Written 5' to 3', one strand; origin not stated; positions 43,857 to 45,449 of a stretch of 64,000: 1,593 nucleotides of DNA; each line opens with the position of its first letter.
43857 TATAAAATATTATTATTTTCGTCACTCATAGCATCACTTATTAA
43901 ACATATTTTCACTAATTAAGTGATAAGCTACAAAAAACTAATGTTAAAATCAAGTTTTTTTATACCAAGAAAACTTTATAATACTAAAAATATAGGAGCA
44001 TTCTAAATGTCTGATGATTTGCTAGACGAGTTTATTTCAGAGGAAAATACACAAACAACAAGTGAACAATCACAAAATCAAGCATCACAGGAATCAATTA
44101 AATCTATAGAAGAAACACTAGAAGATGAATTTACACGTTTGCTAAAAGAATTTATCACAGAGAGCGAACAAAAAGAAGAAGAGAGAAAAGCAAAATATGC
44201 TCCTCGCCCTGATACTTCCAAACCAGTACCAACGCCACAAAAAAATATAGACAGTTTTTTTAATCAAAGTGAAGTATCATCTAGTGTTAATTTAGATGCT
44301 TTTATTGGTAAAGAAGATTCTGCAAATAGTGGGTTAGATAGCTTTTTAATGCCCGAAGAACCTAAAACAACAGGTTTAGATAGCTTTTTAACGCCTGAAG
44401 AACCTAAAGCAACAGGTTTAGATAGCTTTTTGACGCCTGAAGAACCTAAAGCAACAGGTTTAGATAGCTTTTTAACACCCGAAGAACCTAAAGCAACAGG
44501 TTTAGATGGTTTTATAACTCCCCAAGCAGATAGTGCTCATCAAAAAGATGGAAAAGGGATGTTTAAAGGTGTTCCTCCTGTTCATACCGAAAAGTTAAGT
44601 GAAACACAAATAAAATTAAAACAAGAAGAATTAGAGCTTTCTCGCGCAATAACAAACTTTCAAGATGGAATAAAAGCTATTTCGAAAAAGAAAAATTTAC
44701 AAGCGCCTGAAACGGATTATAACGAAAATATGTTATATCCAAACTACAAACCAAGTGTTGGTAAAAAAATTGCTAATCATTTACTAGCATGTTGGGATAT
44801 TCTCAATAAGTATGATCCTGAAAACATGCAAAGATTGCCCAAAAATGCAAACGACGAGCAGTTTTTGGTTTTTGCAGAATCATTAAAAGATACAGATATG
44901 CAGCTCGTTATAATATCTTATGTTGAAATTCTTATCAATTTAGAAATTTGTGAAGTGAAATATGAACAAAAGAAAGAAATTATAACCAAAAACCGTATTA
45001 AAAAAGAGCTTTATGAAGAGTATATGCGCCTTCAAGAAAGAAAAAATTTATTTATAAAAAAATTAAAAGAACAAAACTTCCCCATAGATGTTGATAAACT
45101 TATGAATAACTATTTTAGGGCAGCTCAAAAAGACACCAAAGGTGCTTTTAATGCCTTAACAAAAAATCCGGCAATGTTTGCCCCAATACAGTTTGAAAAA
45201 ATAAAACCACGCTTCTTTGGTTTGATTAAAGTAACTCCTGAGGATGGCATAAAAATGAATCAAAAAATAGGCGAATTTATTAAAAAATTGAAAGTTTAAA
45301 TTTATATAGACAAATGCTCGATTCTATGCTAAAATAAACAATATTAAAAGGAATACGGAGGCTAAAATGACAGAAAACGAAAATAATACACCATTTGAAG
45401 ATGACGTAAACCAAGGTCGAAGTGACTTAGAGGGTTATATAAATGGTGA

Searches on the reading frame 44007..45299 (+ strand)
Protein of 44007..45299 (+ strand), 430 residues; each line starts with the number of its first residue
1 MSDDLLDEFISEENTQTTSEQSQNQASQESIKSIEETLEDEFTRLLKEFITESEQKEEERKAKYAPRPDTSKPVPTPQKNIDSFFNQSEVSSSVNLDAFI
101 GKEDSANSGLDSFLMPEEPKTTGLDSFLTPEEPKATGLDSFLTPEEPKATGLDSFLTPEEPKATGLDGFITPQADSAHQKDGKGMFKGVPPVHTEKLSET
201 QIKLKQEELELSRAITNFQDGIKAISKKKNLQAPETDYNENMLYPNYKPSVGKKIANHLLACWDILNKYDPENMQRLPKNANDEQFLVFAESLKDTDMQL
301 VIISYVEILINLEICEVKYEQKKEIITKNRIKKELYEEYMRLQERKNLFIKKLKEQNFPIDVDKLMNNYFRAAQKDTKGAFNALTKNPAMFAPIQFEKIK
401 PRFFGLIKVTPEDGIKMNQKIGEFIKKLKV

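Call 3: search_protein_families(library=pfam, proteins=[window:44007-45299:+], max_evalue=0.1)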
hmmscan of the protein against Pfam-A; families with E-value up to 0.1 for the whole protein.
window:44007-45299:+ (430 aa): 3 families
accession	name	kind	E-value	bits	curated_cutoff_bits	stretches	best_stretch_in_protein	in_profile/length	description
PF07741.18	BRF1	-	0.019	15.7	25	0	41-99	49-94/99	Brf1-like TBP-binding domain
PF14567.11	SUKH_5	-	0.045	14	27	0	8-52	3-48/142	SMI1-KNR4 cell-wall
PF09777.14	OSTMP1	-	0.06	13.1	25.8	0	273-370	78-178/240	Osteopetrosis-associated transmembrane protein 1 precursor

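Call 4: search_protein_families(library=ncbifam, proteins=[window:44007-45299:+], max_evalue=0.1)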
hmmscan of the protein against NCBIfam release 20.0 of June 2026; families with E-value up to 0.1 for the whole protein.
window:44007-45299:+ (430 aa): 0 families
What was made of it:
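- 44007..45299 (+): g430: first gene of the operon. Soluble and acidic, with a conserved helical C-terminal half. Candidate adaptor or substrate. No Pfam or NCBIfam family (calls 3, 4).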

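Call 25: search_protein_families(library=padloc, proteins=[window:44007-45299:+], max_evalue=0.1)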
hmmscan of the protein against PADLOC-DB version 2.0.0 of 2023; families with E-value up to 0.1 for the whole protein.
window:44007-45299:+ (430 aa): 0 families

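Call 75: predict_structure(protein=window:44007-45299:+)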
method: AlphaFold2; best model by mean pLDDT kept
length: 430 residues; sequences in the alignment: 1
mean_pLDDT: 44.7   pTM: 0.19
mean pLDDT of the five models: 44.7, 42.4, 40.5, 38.2, 37.7
residues with pLDDT >= 90: 0; 70-90: 31; 50-70: 92; < 50: 307
segments of 3 or more residues with pLDDT < 50: 1-3, 9-26, 66-197, 221-223, 225-253, 276-278, 294-327, 358-360, 364-414, 421-425, 428-430
pLDDT, mean of each block of 10 residues (from residue 1): 48 42 50 73 80 80 55 38 36 35 38 38 37 34 32 33 32 30 35 45 59 53 40 28 35 50 55 52 51 46 45 45 49 51 55 54 44 37 33 27 30 48 44
secondary structure, 60 per line:
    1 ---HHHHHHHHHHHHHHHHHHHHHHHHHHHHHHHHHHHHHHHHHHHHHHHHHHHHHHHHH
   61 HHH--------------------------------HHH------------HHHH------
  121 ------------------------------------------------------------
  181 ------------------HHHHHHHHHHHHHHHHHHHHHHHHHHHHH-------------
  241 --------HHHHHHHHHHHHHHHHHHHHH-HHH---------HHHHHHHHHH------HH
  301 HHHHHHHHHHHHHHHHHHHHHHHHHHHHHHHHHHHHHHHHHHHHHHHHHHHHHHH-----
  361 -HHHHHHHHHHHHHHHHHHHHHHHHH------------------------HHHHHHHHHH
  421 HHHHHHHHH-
elements in order: H4-63 H111-114 H199-227 H249-269 H283-292 H299-355 H362-386 H411-429
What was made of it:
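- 44007..45299 (+): Single-sequence AF2 failed, pLDDT 45 (call 75).
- Tried and rejected: It failed with pLDDT 45, so no fold search was done (call 75).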
